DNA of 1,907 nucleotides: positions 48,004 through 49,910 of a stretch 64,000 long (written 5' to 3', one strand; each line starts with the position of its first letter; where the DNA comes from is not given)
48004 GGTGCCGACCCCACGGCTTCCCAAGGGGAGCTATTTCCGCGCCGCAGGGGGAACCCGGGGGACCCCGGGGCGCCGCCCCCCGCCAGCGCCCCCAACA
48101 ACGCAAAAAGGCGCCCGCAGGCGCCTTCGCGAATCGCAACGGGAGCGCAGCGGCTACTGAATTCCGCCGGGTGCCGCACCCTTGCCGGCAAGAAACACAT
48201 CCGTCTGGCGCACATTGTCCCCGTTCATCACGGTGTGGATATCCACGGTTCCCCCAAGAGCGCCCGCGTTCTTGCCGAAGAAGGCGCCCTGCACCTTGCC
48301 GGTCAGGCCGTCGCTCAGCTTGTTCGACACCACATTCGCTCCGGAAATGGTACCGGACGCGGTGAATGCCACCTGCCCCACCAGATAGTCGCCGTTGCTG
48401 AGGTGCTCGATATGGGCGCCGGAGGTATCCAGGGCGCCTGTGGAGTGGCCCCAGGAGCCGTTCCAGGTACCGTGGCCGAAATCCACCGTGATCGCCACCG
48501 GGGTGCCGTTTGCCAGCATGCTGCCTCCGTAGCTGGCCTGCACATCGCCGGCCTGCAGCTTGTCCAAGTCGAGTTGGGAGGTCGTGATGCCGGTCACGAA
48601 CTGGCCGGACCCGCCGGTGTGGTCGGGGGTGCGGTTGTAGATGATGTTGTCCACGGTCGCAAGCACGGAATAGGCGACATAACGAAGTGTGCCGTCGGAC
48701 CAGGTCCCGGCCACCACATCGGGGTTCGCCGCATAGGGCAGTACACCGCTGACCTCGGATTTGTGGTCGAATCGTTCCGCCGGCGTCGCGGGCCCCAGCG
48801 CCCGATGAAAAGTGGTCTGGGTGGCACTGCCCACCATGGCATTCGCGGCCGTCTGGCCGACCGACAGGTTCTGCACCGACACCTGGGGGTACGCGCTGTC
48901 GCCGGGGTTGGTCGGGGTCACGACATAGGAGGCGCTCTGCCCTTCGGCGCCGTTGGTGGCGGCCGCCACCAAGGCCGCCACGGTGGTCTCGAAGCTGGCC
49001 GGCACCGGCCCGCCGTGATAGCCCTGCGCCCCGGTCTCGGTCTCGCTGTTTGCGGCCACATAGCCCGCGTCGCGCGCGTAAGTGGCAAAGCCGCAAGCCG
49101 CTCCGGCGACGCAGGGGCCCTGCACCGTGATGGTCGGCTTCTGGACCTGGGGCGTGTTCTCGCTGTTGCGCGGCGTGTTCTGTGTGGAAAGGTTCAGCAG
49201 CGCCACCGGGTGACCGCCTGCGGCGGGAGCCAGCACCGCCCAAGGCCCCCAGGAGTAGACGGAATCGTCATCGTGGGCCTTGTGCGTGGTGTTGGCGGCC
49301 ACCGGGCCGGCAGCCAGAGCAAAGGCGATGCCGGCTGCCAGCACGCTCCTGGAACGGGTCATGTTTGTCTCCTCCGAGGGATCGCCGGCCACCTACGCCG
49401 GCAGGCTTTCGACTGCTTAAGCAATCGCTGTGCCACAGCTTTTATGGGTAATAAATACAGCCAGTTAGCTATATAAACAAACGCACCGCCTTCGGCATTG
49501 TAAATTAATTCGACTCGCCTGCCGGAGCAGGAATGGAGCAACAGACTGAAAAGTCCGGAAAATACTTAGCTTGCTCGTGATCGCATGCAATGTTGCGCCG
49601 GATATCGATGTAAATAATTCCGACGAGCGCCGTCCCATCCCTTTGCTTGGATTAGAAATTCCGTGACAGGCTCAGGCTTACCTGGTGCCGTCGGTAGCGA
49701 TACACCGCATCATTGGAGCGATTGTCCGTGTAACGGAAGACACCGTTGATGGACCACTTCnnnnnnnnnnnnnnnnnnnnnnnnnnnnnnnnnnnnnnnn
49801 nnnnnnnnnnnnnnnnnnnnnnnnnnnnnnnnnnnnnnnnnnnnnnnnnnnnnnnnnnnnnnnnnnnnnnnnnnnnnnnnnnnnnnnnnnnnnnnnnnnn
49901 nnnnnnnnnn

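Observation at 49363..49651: Sharply AT-rich ~290-bp spacer between the Slam-like gene and its putative cargo gene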

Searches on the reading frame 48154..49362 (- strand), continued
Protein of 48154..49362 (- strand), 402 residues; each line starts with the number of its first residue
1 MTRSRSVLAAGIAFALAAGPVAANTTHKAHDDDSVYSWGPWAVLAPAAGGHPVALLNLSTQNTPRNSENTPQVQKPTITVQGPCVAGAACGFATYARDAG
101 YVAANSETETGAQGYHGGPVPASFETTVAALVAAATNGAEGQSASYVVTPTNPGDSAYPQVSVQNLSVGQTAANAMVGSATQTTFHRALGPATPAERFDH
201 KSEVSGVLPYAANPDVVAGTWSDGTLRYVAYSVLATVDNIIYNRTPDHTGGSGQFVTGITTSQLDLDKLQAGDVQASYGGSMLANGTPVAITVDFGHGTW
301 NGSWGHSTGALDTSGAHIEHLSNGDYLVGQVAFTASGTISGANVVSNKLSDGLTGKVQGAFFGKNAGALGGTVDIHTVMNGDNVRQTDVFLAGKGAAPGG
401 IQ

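Call 72: fold_search(model_id=the predicted structure, library=pdb)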
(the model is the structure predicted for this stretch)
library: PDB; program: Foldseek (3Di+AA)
matches with E <= 10: 880; with E <= 0.001: 12
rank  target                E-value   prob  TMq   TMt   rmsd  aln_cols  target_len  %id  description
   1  4o4x_A                1.6e-06  1.00  0.27  0.22  22.1       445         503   13  Crystal structure of the vaccine antigen Transferrin Binding Protein B (TbpB) double mutant Tyr-167-Ala and Trp-176-Al (released 2015-01-14)
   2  4o4u_A                2.0e-06  1.00  0.26  0.21  21.1       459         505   12  Crystal structure of the vaccine antigen Transferrin Binding Protein B (TbpB) mutant Trp-176-Ala from Haemophilus para (released 2015-01-14)
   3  3ve1_A                1.1e-05  1.00  0.25  0.19  20.1       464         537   12  The 2.9 angstrom crystal structure of Transferrin binding protein B (TbpB) from serogroup B M982 Neisseria meningitidi (released 2012-02-22)
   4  4o4x_B                1.2e-05  1.00  0.27  0.22  20.6       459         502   12  Crystal structure of the vaccine antigen Transferrin Binding Protein B (TbpB) double mutant Tyr-167-Ala and Trp-176-Al (released 2015-01-14)
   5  4o4u_B                2.9e-05  1.00  0.23  0.19  22.5       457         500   11  Crystal structure of the vaccine antigen Transferrin Binding Protein B (TbpB) mutant Trp-176-Ala from Haemophilus para (released 2015-01-14)
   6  4o4u_D                4.0e-05  1.00  0.26  0.21  21.6       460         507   12  Crystal structure of the vaccine antigen Transferrin Binding Protein B (TbpB) mutant Trp-176-Ala from Haemophilus para (released 2015-01-14)
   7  3pqs                  4.2e-05  1.00  0.28  0.23  21.6       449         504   10  The crystal structures of porcine pathogen ApH87_TbpB (released 2011-02-02)
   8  4o3z                  7.8e-05  1.00  0.26  0.22  23.0       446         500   11  Crystal structure of the vaccine antigen Transferrin Binding Protein B (TbpB) mutant Tyr-95-Ala from Actinobacillus pleu (released 2015-01-14)
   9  4o3y                  8.6e-05  1.00  0.23  0.19  24.0       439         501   12  Crystal structure of the vaccine antigen Transferrin Binding Protein B (TbpB) mutant Arg-179-Glu from Actinobacillus ple (released 2015-01-14)
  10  5nqp_B                4.8e-04  1.00  0.25  0.37  12.8       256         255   12  Structure of a fHbp(V1.4):PorA(P1.16) chimera. Fusion at fHbp position 151. (released 2018-02-28)
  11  8bk2_C                6.4e-04  1.00  0.20  0.43  12.8       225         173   14  X-ray structure of meningococcal factor H binding protein variant 2 in complex with a specific and bactericidal human  (released 2023-11-22)
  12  4aye_C                9.8e-04  1.00  0.27  0.42  11.7       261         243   11  Structure of a complex between CCPs 6 and 7 of Human Complement Factor H and Neisseria meningitidis FHbp Variant 1 E28 (released 2012-11-07)
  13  7sbz_D                2.1e-03  1.00  0.24  0.39  15.4       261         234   13  JAR5 Fab bound to fHbp v1.1 crystallized in space group I422 (released 2022-10-05)
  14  5o1r_B                2.2e-03  1.00  0.20  0.65   5.5       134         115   18  human Fab 5H2 bound to NHBA-C3 from Neisseria meningitidis serogroup B (released 2018-05-30)
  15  3rwx                  5.7e-03  0.51  0.14  0.20  18.9       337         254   11  Crystal structure of a putative outer membrane protein (BF2706) from Bacteroides fragilis NCTC 9343 at 2.40 A resolution (released 2011-06-08)
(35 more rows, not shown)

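Call 86: find_encoding_contigs(protein=P0019, flank=4000, max_places=1)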
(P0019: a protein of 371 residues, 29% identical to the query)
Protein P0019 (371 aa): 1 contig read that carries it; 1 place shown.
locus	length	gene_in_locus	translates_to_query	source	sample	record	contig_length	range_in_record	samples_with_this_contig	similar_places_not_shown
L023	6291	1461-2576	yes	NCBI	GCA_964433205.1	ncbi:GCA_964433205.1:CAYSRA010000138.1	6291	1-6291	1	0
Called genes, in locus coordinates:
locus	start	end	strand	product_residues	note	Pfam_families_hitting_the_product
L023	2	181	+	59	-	?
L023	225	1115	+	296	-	-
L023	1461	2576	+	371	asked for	-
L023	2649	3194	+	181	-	-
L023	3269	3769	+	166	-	PF00300:His_Phos_1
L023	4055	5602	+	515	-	PF00682:HMGL-like, PF22617:HCS_D2, PF08502:LeuA_dimer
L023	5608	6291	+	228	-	?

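Call 87: find_encoding_contigs(protein=P0028, flank=4000, max_places=1)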
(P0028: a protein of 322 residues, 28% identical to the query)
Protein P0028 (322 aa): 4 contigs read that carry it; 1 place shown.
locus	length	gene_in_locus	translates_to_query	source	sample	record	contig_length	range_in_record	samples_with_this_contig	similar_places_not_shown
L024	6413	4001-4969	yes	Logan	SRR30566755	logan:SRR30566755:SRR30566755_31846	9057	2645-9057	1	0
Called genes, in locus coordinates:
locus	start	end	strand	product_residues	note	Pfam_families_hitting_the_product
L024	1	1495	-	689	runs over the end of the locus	PF08448:PAS_4, PF01966:HD, PF13487:HD_5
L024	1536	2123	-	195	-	PF06035:Peptidase_C93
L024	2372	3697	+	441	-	PF24575:TPR_Slam (weak), PF14559:TPR_19 (faint)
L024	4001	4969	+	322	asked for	-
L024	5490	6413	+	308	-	?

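Call 88: find_encoding_contigs(protein=P0015, flank=4000, max_places=1)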
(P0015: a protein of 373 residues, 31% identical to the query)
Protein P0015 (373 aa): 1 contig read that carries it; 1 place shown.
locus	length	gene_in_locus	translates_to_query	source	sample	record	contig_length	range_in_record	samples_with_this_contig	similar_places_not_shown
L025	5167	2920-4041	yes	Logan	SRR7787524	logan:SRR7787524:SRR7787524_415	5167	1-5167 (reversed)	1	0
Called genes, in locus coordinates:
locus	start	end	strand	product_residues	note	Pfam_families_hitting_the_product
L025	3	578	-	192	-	?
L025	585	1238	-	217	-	PF06035:Peptidase_C93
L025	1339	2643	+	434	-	PF24575:TPR_Slam (weak)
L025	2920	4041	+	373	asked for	-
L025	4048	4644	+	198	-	-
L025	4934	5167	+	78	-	?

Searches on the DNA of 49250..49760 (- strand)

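Call 11: search_rna_families(source=window, start=49250, end=49760, threshold=evalue, max_evalue=10)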
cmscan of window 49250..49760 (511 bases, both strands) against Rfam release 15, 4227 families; matches with E-value up to 10: 1.
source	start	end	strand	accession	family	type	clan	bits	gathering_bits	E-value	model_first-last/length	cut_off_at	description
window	49356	49434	-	RF03032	narK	Cis-reg;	-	17.5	43.2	0.66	1-72/72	no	narK RNA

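Call 83: search_dna_similar(query=window:49363-49651:-, collection=plasmids, mode=distant, max_rows=5)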
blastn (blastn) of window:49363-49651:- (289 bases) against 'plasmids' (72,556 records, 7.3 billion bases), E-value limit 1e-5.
No match.
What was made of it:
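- No similar DNA was found in plasmids (call 83).
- Tried and rejected: Mobile-element or plasmid origin: no blastn match in plasmids (call 83).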
